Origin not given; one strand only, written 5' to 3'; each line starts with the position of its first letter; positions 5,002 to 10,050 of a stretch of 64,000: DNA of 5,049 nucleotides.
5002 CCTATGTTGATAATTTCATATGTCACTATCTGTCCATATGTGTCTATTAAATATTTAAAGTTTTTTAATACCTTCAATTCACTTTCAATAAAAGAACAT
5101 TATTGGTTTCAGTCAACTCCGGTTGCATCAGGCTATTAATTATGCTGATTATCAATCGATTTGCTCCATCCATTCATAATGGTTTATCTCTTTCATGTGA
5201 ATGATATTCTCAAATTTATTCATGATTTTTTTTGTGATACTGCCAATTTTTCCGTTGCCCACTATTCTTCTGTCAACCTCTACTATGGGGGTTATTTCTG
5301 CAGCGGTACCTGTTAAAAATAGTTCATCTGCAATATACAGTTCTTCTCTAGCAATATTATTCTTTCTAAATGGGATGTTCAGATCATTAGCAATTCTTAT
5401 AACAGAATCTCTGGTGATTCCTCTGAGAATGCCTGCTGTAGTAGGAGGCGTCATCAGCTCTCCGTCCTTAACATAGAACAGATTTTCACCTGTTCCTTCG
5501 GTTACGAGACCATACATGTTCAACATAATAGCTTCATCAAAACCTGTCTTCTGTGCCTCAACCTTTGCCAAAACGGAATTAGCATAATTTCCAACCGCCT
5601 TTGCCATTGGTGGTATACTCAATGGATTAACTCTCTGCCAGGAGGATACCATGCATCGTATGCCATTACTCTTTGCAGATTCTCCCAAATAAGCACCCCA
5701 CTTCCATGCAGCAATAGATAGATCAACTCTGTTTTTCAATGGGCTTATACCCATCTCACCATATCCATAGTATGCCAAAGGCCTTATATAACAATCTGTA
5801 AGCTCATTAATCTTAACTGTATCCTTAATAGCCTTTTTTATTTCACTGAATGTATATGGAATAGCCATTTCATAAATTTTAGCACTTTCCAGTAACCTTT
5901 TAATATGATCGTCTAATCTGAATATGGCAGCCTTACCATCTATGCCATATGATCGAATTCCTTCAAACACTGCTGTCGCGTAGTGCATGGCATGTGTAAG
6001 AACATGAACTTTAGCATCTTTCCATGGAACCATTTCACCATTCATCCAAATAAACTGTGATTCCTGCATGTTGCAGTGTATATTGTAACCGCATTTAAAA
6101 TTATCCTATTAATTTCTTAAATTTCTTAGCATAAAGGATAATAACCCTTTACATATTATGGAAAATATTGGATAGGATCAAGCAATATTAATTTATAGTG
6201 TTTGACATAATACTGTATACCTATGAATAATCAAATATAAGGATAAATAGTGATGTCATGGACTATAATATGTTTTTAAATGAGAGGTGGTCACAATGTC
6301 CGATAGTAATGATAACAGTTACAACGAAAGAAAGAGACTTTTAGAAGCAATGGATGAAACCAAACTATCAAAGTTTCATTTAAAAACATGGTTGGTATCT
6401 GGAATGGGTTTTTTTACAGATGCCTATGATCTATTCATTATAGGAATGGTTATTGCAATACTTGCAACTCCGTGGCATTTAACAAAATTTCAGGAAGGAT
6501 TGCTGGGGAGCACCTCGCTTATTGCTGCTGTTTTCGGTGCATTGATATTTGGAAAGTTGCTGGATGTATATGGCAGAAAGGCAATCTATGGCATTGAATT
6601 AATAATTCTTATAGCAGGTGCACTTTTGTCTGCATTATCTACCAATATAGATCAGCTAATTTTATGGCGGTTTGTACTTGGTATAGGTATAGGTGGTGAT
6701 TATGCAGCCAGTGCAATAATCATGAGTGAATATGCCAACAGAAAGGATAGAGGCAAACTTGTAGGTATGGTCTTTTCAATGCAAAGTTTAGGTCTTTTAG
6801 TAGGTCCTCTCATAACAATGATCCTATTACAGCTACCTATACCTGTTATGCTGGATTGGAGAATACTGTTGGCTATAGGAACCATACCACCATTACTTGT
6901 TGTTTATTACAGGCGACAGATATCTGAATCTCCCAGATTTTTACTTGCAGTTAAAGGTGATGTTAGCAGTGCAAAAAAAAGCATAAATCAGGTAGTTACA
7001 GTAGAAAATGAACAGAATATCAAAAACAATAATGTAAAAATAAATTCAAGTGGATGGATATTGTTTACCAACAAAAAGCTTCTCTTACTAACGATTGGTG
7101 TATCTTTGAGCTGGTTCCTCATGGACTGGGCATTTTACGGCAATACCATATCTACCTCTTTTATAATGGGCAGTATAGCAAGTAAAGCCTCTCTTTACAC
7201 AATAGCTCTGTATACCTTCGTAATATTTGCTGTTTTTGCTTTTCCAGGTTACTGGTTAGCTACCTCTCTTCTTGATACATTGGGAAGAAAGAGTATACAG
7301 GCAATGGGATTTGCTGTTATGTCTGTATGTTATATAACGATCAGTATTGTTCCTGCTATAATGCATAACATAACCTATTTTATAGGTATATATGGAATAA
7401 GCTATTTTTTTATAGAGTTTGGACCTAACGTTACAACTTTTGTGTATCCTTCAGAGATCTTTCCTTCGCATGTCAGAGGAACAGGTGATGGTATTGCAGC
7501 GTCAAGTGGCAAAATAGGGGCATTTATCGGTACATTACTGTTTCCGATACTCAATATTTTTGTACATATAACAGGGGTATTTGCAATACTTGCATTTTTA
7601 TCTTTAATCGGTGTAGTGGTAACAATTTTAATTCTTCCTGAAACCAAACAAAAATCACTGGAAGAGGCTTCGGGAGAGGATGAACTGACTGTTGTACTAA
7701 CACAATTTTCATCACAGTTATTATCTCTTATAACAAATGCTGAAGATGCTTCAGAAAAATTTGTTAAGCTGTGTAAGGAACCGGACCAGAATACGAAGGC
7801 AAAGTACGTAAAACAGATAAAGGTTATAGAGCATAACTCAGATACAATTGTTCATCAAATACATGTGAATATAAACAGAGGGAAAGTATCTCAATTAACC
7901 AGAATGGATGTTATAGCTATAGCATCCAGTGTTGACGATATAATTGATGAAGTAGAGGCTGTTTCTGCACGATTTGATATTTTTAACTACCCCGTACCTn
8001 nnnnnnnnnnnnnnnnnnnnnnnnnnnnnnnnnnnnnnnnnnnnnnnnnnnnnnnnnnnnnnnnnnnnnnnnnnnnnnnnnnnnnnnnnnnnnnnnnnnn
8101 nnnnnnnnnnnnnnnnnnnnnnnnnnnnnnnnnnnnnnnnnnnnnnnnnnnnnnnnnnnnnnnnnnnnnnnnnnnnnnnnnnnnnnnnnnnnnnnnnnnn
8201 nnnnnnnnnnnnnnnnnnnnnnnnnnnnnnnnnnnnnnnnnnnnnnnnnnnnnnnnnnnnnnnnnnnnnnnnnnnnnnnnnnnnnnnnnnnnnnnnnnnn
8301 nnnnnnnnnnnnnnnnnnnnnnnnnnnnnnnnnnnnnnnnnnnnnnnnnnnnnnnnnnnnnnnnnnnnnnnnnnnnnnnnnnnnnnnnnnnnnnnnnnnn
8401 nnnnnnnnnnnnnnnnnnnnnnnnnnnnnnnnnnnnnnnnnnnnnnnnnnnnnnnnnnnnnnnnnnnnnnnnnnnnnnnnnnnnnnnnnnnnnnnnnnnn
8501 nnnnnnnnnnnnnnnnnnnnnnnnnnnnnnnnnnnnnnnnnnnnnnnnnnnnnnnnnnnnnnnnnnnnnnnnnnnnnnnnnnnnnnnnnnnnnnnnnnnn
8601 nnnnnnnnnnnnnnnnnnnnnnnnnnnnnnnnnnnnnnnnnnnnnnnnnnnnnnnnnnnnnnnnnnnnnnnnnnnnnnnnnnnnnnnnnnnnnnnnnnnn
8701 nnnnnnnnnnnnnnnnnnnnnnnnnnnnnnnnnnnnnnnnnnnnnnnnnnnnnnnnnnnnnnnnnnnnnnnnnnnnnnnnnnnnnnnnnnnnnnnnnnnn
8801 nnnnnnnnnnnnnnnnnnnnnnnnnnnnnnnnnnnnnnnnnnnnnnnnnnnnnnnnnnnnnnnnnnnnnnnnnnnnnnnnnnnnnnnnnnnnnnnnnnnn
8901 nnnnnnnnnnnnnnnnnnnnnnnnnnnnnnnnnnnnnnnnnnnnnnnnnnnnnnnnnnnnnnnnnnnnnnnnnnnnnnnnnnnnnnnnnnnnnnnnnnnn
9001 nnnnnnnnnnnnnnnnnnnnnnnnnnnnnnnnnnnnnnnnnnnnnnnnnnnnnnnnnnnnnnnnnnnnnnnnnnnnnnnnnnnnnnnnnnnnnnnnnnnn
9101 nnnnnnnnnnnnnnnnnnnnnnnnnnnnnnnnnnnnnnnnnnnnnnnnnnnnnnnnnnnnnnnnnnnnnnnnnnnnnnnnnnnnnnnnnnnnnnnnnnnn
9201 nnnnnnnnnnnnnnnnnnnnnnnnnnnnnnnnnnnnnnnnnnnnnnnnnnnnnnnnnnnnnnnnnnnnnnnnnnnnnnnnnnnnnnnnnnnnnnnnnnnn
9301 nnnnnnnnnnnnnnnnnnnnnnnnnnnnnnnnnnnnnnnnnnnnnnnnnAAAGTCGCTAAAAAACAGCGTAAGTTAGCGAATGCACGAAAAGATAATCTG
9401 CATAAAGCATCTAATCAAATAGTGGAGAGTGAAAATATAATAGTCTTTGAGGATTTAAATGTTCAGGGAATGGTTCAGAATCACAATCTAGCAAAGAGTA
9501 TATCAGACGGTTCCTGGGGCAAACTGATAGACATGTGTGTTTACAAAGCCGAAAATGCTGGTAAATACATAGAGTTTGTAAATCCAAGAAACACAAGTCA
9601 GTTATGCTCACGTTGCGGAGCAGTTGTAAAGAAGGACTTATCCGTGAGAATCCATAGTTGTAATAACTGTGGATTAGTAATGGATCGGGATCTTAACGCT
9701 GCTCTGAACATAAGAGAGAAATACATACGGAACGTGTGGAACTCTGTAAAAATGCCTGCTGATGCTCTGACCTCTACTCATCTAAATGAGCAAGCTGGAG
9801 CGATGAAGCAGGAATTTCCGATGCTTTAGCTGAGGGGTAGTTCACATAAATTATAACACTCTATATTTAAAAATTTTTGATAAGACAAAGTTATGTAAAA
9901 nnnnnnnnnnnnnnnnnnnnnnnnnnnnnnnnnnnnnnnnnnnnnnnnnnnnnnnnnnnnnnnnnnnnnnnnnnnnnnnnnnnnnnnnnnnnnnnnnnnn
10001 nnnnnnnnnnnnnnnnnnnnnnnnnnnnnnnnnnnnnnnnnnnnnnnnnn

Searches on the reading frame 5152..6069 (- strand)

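Call 47: search_protein_families(library=pfam, proteins=[window:5152-6069:-], max_evalue=0.001)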
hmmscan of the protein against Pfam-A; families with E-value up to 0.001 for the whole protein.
window:5152-6069:- (305 aa): 1 family
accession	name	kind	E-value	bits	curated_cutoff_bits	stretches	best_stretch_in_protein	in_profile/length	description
PF01063.24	Aminotran_4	-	1.5e-54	185.6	28.5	1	34-265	2-223/223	Amino-transferase class IV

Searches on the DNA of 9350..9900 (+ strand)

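Call 25: search_rna_families(source=window, start=9350, end=9900, threshold=evalue, max_evalue=10)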
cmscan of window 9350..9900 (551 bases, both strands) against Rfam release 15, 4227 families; matches with E-value up to 10: 2.
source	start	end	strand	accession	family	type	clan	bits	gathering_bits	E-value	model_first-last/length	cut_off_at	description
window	9733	9814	+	RF03064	RAGATH-18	Gene; sRNA;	-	18.5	44.9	1.1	1-71/71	no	RAGATH-18 RNA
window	9442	9507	-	RF02119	FTX_1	Gene; lncRNA;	-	12.5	50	9.1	1-71/71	no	FTX transcript, XIST regulator conserved region 1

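Call 45: build_rna_model(alignment_id=A4)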
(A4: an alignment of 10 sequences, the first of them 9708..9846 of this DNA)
Model R1 built from alignment A4 (10 sequences, 171 columns); structure: RNAalifold consensus.
model positions 139; base pairs 21; branch points 1; effective number of sequences 1.56; information 0.59 bits per position. Calibrated on 0.2 Mb of random sequence (short: E-values are rough).
structure used (alignment columns):
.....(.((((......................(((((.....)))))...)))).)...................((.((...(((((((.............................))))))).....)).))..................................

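Call 46: search_with_rna_model(model_id=R1, sources=[window, L005, L006, L007, L009, L010, L013, L016, L017, L018, L020, L021, L022, L026], max_evalue=1)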
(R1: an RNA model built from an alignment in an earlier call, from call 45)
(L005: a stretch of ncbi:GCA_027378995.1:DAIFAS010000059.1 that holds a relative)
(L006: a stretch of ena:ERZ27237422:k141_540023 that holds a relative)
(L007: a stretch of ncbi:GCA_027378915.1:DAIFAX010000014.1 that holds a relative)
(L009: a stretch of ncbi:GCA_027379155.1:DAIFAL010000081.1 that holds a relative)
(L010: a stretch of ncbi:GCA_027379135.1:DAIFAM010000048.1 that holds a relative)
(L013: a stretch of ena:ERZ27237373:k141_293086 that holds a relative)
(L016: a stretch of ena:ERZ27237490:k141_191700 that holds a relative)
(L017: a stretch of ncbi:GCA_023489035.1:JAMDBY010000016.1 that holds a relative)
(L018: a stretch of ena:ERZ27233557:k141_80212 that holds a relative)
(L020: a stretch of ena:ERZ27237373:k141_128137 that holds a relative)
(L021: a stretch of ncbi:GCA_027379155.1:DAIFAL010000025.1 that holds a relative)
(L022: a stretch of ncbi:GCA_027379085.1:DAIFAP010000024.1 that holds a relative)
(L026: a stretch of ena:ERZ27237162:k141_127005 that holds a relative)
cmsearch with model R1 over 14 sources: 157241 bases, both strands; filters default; matches with E-value up to 1: 14.
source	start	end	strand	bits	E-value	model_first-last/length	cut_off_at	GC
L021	2952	3089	+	160.7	6.8e-34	1-139/139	no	0.45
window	9708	9846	+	160.3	8.3e-34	1-139/139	no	0.45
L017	6109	6247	+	147.9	5.4e-31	1-139/139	no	0.47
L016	2971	3109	+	147.9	5.5e-31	1-139/139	no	0.42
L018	2517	2655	+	147.2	8.2e-31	1-139/139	no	0.47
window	50441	50595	-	146.1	1.4e-30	1-139/139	no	0.43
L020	3749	3903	+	146.1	1.4e-30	1-139/139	no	0.43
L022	3749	3903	+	146.1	1.4e-30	1-139/139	no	0.43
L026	3749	3903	+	145.4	2.1e-30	1-139/139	no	0.43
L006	2417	2555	-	144.5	3.2e-30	1-139/139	no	0.4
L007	5079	5217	+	136.8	1.8e-28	1-139/139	no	0.4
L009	4770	4923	+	123.2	2.3e-25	1-139/139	no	0.41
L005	2427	2555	-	80.1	1.4e-15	1-139/139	no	0.36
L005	1346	1437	-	26.9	0.0017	1-139/139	no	0.25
